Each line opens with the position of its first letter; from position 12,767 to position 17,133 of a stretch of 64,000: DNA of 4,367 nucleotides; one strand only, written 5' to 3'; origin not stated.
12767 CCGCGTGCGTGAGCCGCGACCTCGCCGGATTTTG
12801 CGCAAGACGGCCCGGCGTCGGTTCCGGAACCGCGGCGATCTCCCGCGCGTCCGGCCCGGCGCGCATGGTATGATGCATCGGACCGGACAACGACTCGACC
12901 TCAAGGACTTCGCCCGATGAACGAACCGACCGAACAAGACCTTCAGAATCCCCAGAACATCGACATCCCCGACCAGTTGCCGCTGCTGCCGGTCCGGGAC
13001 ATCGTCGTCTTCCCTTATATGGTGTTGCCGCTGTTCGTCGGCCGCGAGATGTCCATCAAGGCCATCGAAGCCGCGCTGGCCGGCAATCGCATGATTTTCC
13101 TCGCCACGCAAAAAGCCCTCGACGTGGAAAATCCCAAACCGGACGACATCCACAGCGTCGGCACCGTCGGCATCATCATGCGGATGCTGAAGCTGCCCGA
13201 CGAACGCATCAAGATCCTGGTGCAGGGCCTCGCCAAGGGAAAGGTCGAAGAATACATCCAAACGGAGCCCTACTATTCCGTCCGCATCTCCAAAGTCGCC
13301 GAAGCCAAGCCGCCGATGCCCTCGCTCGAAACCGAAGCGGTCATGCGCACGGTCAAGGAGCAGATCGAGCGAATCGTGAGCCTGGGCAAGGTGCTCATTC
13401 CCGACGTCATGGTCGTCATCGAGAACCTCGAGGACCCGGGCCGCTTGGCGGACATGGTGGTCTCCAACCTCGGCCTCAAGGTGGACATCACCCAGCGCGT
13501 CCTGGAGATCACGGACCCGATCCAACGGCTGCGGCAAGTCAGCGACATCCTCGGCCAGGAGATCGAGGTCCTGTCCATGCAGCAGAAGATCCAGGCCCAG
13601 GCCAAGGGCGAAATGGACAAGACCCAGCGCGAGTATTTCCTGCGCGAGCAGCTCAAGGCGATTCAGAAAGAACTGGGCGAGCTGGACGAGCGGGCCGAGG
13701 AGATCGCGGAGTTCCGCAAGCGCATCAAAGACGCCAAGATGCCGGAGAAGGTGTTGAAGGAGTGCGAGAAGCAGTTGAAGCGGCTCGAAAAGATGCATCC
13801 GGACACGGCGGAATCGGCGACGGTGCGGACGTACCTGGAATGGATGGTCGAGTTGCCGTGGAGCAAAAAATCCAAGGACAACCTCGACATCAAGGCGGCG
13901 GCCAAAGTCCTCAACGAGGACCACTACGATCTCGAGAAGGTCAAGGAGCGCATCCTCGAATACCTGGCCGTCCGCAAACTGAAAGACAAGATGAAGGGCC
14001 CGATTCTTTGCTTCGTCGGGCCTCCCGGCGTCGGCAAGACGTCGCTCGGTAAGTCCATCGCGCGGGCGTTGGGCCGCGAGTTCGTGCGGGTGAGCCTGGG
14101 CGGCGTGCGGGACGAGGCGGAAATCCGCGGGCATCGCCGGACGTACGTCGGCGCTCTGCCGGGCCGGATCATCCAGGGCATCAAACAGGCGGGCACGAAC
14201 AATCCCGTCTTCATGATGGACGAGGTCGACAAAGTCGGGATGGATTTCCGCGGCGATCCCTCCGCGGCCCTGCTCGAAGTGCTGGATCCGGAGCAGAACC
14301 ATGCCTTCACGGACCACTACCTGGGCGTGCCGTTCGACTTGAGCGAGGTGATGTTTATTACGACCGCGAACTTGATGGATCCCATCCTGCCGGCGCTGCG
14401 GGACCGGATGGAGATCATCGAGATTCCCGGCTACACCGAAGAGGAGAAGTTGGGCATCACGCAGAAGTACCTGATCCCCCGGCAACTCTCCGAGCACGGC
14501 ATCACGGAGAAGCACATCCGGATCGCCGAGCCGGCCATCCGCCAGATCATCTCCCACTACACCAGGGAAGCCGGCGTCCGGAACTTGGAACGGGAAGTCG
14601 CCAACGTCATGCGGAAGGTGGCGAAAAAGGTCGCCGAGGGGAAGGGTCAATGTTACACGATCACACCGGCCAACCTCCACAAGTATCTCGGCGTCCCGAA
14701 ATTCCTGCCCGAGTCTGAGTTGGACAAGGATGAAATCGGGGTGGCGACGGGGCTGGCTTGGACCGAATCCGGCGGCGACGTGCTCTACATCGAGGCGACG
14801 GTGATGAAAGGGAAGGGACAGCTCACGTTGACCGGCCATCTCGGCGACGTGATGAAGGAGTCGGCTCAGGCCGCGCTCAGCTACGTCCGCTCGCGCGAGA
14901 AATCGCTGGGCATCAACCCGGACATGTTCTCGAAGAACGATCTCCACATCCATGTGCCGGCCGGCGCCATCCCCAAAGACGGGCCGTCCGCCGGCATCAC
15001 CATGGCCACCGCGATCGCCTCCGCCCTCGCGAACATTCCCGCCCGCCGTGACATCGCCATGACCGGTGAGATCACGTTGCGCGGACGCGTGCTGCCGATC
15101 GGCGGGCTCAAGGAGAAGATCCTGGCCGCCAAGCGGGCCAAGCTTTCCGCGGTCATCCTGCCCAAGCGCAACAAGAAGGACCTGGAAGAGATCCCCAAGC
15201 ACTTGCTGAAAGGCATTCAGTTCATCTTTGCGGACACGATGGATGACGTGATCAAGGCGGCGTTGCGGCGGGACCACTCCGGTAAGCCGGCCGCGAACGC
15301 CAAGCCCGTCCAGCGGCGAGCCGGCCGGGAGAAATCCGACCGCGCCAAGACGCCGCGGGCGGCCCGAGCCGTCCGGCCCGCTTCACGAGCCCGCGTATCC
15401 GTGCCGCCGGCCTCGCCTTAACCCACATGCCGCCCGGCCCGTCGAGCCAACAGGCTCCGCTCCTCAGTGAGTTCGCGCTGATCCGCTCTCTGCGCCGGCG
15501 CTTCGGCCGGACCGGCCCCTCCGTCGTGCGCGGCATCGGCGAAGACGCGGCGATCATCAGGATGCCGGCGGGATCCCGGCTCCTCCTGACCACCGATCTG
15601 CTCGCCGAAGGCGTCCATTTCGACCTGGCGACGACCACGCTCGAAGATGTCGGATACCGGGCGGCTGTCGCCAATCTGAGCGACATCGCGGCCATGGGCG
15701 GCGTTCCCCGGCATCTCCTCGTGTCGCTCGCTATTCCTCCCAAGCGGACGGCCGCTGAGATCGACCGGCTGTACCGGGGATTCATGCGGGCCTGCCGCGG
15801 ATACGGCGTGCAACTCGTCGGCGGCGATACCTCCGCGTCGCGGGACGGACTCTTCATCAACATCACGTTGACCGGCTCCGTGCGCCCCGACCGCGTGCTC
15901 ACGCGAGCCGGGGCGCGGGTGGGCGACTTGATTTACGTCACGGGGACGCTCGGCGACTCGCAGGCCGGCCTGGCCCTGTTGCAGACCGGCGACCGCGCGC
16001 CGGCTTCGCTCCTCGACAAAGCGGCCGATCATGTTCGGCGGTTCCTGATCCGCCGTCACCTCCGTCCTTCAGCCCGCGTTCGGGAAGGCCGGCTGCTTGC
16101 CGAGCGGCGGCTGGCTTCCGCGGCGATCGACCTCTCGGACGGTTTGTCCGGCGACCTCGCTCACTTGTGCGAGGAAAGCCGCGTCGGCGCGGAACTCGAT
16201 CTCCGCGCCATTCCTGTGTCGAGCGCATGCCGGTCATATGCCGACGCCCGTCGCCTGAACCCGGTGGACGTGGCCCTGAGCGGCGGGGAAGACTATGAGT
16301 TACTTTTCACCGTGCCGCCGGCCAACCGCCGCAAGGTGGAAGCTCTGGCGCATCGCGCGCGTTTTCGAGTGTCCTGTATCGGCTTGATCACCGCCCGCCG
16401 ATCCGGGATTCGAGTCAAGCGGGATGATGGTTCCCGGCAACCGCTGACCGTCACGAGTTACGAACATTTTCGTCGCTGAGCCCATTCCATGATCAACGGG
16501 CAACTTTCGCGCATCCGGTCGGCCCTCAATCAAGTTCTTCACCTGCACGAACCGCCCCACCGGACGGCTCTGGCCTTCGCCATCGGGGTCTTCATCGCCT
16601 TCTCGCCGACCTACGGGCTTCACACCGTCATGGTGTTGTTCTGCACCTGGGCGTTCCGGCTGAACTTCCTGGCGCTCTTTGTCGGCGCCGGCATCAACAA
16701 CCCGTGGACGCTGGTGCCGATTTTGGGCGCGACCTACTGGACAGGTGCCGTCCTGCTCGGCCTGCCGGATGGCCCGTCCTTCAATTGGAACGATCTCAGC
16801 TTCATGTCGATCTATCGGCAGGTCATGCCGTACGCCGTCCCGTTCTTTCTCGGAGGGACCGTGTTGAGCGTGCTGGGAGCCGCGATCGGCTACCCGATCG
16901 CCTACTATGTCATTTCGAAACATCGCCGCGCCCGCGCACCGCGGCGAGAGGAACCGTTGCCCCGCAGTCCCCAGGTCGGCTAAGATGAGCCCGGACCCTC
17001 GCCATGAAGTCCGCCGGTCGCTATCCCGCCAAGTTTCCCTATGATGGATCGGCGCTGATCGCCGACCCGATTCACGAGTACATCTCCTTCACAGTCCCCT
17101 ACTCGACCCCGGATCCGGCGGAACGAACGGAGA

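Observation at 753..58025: Families of 7-nt-periodic repeats arranged as inverted arms at most intercistronic junctions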

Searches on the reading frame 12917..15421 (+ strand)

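Call 56: search_protein_families(library=pfam, proteins=[window:12917-15421:+])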
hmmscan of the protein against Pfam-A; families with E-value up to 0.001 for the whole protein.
window:12917-15421:+ (834 aa): 7 families
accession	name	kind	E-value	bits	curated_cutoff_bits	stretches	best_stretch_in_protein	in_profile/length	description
PF05362.19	Lon_C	-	7.4e-94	313.5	21.1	1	582-784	2-204/205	Lon protease (S16) C-terminal proteolytic domain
PF02190.22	LON_substr_bdg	-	3.1e-51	174.6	28.7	1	21-212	2-198/200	ATP-dependent protease La (LON) substrate-binding domain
PF00004.35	AAA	-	7.1e-25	88.4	21.2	1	364-501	1-126/131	ATPase family associated with various cellular activities (AAA)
PF22667.2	Lon_lid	-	8.7e-23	80.2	27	1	526-576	2-52/57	Lon protease AAA+ ATPase lid domain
PF13541.12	ChlI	-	3.4e-10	40.3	27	1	625-752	1-121/121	Subunit ChlI of Mg-chelatase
PF07728.20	AAA_5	-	4.2e-08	33.7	22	1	364-498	2-139/139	AAA domain (dynein-related subfamily)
PF13401.12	AAA_22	-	0.00047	20.9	27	0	362-445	6-97/130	AAA domain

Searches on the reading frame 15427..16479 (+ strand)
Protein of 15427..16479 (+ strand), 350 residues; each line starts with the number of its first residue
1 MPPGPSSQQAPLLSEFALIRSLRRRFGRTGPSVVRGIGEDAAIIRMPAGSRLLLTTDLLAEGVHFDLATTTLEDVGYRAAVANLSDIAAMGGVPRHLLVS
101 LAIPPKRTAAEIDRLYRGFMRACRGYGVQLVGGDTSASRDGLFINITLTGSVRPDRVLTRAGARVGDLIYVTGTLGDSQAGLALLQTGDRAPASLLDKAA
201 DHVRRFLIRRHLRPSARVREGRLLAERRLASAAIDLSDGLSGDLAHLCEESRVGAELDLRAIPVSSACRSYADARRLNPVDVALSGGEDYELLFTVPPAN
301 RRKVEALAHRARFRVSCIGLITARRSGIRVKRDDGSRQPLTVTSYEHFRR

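Call 63: search_protein_families(library=pfam, proteins=[window:15427-16479:+])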
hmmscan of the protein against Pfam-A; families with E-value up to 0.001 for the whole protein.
window:15427-16479:+ (350 aa): 2 families
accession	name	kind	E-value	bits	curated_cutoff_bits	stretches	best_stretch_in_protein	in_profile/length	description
PF00586.29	AIRS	-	2.5e-28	99.2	24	1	38-152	1-112/112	AIR synthase related protein, N-terminal domain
PF02769.27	AIRS_C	-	1.3e-13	51.9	23.1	1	164-327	1-152/156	AIR synthase related protein, C-terminal domain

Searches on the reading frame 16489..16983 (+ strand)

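Call 63: search_protein_families(library=pfam, proteins=[window:16489-16983:+])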
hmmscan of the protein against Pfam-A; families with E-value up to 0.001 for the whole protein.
window:16489-16983:+ (164 aa): 1 family
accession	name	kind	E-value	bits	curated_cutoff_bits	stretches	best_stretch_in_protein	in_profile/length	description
PF09835.14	DUF2062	-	6.9e-31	107.6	27.4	1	8-149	3-145/147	Uncharacterized protein conserved in bacteria (DUF2062)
